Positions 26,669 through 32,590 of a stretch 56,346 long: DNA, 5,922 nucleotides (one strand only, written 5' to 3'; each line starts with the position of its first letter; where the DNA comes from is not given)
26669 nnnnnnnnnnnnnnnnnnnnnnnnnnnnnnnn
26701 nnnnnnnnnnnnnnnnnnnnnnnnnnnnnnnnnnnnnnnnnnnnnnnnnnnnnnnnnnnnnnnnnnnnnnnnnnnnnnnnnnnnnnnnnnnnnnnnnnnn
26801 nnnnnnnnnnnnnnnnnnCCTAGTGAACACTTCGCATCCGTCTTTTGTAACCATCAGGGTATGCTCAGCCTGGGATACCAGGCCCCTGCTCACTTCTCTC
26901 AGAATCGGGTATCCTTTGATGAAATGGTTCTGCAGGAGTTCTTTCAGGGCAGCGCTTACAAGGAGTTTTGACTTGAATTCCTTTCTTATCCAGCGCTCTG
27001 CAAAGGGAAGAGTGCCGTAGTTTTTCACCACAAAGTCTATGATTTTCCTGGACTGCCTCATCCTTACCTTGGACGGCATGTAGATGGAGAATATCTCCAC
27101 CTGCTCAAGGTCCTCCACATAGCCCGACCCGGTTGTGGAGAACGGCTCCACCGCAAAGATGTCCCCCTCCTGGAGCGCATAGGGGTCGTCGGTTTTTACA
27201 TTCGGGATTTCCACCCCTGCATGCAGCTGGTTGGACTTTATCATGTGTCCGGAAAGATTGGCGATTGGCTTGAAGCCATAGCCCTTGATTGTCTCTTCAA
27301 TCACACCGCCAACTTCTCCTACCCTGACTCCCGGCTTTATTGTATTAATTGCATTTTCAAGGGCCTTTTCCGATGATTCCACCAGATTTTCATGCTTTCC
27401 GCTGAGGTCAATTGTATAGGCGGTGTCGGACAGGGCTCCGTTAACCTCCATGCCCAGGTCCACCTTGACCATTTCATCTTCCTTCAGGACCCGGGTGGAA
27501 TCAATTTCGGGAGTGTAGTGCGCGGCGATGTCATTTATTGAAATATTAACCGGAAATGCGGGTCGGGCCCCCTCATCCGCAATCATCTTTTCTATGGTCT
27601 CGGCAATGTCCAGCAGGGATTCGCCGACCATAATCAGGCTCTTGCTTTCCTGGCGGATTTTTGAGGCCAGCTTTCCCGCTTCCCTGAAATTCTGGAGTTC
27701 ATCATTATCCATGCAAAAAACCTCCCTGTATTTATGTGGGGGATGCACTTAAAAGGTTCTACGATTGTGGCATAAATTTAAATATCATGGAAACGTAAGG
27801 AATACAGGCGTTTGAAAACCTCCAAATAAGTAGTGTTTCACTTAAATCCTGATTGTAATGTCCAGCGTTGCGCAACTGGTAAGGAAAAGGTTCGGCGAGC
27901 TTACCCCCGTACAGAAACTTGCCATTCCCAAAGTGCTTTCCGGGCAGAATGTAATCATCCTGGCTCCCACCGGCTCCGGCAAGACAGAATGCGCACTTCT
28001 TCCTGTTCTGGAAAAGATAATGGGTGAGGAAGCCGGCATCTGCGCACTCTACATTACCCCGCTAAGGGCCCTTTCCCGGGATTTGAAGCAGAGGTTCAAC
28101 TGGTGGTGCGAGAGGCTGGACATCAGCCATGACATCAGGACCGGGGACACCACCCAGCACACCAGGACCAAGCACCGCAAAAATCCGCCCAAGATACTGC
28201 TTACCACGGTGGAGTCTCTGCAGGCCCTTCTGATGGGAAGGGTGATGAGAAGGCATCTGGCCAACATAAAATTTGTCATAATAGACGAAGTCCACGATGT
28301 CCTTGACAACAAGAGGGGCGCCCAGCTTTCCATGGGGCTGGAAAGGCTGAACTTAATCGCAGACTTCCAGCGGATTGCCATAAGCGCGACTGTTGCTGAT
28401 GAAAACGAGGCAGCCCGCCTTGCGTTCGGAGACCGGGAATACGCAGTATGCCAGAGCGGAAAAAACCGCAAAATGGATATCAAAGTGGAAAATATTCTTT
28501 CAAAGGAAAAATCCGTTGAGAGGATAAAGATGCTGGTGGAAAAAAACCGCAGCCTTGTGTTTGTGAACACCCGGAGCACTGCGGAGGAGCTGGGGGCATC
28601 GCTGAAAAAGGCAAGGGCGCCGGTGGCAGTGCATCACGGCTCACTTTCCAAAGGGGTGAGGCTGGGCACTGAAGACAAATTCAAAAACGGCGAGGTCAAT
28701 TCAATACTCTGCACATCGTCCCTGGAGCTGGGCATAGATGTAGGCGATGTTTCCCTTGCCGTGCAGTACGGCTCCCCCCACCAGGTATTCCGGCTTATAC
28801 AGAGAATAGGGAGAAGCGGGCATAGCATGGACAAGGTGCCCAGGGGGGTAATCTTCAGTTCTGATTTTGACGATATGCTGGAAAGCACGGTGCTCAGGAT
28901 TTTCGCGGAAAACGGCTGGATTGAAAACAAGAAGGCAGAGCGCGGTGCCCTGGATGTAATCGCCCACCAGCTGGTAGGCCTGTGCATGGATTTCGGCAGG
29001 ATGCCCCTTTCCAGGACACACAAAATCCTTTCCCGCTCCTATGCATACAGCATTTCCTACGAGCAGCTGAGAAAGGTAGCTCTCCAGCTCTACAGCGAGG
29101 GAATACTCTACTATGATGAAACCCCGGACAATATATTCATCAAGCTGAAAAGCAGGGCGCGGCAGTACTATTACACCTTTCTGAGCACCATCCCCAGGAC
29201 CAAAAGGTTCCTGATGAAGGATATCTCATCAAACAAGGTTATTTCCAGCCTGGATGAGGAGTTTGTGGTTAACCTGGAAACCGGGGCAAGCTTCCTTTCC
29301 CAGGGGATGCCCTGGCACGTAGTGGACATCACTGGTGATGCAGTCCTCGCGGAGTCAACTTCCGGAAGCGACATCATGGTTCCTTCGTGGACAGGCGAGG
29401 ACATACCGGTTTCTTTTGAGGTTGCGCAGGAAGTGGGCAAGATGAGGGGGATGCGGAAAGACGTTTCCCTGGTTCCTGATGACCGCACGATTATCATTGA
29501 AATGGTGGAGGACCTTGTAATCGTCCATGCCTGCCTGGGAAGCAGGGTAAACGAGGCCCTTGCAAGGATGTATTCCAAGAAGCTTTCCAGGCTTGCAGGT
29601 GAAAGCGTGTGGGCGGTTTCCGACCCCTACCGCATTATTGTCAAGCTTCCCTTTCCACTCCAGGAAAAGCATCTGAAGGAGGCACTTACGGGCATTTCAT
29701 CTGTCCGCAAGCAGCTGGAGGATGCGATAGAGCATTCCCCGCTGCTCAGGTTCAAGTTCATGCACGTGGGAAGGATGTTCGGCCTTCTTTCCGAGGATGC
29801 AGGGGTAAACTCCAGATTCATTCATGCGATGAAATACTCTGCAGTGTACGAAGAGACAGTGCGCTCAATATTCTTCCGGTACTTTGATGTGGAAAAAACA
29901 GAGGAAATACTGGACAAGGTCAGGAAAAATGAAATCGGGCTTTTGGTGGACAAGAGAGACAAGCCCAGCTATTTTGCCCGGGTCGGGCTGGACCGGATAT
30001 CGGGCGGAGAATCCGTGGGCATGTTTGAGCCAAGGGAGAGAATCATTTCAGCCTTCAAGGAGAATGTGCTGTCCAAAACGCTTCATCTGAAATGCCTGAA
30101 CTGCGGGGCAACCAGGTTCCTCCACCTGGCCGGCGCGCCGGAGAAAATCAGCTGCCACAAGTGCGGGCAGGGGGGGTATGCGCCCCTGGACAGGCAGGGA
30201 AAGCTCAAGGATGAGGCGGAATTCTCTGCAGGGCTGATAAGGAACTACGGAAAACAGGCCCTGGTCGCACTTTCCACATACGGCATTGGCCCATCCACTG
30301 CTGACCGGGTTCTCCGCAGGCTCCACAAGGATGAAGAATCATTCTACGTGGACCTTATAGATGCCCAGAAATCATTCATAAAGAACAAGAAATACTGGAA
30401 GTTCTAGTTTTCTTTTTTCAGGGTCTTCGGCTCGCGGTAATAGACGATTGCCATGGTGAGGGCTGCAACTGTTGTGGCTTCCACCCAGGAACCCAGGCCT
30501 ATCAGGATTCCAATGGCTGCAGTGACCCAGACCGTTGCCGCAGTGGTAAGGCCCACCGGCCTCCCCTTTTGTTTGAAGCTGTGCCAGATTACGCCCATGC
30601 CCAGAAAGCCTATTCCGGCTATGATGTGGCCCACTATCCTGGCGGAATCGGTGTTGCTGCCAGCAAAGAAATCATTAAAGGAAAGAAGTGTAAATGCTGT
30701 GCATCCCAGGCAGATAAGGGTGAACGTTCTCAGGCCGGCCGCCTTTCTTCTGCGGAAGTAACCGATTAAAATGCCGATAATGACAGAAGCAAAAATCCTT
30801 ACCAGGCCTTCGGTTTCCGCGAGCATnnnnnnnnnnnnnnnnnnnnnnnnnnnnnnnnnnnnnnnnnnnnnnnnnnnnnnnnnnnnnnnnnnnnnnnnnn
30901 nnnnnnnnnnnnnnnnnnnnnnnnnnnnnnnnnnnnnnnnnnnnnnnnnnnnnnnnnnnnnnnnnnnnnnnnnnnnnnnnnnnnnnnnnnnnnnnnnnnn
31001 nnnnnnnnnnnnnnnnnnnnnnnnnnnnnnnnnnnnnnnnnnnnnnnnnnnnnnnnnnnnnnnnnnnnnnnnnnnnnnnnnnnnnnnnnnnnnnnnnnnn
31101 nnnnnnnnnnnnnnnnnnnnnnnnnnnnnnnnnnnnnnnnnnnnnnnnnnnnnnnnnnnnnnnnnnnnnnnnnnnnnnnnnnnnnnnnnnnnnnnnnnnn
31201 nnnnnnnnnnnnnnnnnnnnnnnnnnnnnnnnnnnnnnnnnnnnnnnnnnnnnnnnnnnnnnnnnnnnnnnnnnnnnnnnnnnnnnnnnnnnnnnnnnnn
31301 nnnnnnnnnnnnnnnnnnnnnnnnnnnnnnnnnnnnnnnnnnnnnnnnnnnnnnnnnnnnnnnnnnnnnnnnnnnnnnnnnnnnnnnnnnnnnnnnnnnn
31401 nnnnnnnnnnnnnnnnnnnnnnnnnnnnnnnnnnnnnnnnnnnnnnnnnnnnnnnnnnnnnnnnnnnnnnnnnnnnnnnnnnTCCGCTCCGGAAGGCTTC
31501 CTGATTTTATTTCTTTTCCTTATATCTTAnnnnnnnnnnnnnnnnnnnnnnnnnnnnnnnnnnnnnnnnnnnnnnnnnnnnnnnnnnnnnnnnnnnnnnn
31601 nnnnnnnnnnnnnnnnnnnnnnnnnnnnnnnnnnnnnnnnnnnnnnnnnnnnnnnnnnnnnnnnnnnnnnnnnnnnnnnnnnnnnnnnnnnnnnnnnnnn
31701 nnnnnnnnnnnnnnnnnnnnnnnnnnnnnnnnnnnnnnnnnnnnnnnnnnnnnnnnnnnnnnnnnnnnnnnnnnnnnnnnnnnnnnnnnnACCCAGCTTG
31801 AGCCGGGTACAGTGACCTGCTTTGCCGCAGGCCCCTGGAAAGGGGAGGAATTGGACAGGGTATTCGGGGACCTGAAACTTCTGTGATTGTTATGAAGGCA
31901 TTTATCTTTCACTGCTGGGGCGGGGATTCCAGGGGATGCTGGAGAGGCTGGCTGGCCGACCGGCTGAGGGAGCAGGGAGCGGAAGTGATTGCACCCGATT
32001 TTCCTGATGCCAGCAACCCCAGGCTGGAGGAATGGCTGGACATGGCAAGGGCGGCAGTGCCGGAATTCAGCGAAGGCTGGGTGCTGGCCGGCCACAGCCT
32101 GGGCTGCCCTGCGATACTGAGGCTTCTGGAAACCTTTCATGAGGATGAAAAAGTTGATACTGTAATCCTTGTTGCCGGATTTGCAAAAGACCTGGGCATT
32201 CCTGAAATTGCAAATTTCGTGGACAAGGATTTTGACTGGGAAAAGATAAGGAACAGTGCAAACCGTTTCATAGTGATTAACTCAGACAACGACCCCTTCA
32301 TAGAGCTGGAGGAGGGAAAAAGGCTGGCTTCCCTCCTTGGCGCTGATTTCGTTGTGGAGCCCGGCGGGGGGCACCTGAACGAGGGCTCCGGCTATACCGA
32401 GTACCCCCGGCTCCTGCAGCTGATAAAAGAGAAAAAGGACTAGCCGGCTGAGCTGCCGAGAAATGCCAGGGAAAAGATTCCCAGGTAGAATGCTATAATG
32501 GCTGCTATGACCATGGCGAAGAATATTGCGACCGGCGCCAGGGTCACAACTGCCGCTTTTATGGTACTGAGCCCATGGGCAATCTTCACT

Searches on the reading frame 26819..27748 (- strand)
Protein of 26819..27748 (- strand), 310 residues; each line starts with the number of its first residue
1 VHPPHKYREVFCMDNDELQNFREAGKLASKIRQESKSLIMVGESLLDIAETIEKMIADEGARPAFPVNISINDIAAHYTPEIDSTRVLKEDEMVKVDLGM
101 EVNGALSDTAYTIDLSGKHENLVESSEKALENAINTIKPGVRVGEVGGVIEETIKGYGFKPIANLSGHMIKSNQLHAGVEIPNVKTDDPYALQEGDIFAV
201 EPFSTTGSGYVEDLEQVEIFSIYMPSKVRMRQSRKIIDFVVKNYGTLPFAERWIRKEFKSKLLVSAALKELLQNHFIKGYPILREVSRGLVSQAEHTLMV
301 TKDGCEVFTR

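Call 54: search_protein_families(library=pfam, max_evalue=0.000001, proteins=[window:26819-27748:-])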
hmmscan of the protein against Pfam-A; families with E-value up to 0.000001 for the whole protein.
window:26819-27748:- (310 aa): 1 family
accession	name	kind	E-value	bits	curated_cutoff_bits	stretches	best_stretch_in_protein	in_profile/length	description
PF00557.29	Peptidase_M24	-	1.4e-30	107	23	1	20-209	2-188/208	Metallopeptidase family M24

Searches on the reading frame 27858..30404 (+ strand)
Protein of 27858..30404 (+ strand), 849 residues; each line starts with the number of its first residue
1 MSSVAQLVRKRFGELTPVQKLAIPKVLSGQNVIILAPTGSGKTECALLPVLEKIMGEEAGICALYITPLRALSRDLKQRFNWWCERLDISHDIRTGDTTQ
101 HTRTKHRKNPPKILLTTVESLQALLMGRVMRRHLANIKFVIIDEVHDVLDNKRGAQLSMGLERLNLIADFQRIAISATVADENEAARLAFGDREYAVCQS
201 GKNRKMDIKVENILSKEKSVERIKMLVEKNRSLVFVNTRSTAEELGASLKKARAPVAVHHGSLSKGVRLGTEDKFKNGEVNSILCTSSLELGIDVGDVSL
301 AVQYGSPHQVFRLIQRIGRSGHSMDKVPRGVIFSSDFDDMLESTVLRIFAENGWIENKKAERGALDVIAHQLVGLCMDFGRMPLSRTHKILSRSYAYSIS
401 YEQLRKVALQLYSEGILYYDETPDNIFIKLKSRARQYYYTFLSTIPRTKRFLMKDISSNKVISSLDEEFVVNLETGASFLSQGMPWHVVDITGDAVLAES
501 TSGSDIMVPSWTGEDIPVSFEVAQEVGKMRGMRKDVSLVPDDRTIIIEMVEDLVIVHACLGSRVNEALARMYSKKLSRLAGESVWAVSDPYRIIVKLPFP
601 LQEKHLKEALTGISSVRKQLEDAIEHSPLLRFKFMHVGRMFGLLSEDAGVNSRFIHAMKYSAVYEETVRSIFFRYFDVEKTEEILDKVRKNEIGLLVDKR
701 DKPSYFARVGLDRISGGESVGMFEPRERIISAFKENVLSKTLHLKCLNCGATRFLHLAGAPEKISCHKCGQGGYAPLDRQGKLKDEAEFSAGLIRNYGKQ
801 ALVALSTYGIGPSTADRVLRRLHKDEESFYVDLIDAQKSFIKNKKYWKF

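Call 54: search_protein_families(library=pfam, max_evalue=0.000001, proteins=[window:27858-30404:+])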
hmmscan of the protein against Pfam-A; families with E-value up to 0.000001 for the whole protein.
window:27858-30404:+ (849 aa): 5 families
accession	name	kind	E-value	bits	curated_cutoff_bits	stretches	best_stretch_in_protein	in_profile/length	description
PF00270.35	DEAD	-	4.4e-38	131.1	26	1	16-182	1-163/167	DEAD/DEAH box helicase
PF08494.16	DEAD_assoc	-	1.8e-27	96.9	23.5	1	539-707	1-191/191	DEAD/H associated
PF00271.37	Helicase_C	-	2e-19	70.3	23.5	1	226-321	12-107/110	Helicase conserved C-terminal domain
PF04851.21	ResIII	-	2e-10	41.3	22.5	1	14-179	3-162/164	Type III restriction enzyme, res subunit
PF19306.5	WH_Lhr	-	1.5e-07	31.4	27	1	351-504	4-164/168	Large helicase-related protein, winged helix domain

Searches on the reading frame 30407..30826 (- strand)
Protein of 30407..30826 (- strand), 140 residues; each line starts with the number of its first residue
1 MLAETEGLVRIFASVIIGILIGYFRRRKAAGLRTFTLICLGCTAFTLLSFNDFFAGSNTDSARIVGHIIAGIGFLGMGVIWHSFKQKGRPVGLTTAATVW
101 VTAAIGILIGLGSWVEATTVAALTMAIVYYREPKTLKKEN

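Call 54: search_protein_families(library=pfam, max_evalue=0.000001, proteins=[window:30407-30826:-])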
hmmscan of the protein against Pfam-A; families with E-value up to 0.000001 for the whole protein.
window:30407-30826:- (140 aa): 1 family
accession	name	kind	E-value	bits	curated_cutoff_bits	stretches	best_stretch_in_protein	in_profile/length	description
PF02308.21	MgtC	-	3.4e-29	102.1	31.4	1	12-132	2-116/121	MgtC family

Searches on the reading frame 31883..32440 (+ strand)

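Call 54: search_protein_families(library=pfam, max_evalue=0.000001, proteins=[window:31883-32440:+])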
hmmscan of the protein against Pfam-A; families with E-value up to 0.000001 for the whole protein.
window:31883-32440:+ (186 aa): 3 families
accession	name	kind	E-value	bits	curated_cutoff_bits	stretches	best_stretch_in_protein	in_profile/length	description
PF06821.19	Ser_hydrolase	-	4.1e-29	102.1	22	1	7-182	2-171/172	Serine hydrolase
PF00561.26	Abhydrolase_1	-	1.2e-09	38.6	25.8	0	8-120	5-123/245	alpha/beta hydrolase fold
PF12697.13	Abhydrolase_6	-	1.3e-09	39.5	26.3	0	10-107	5-102/217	Alpha/beta hydrolase family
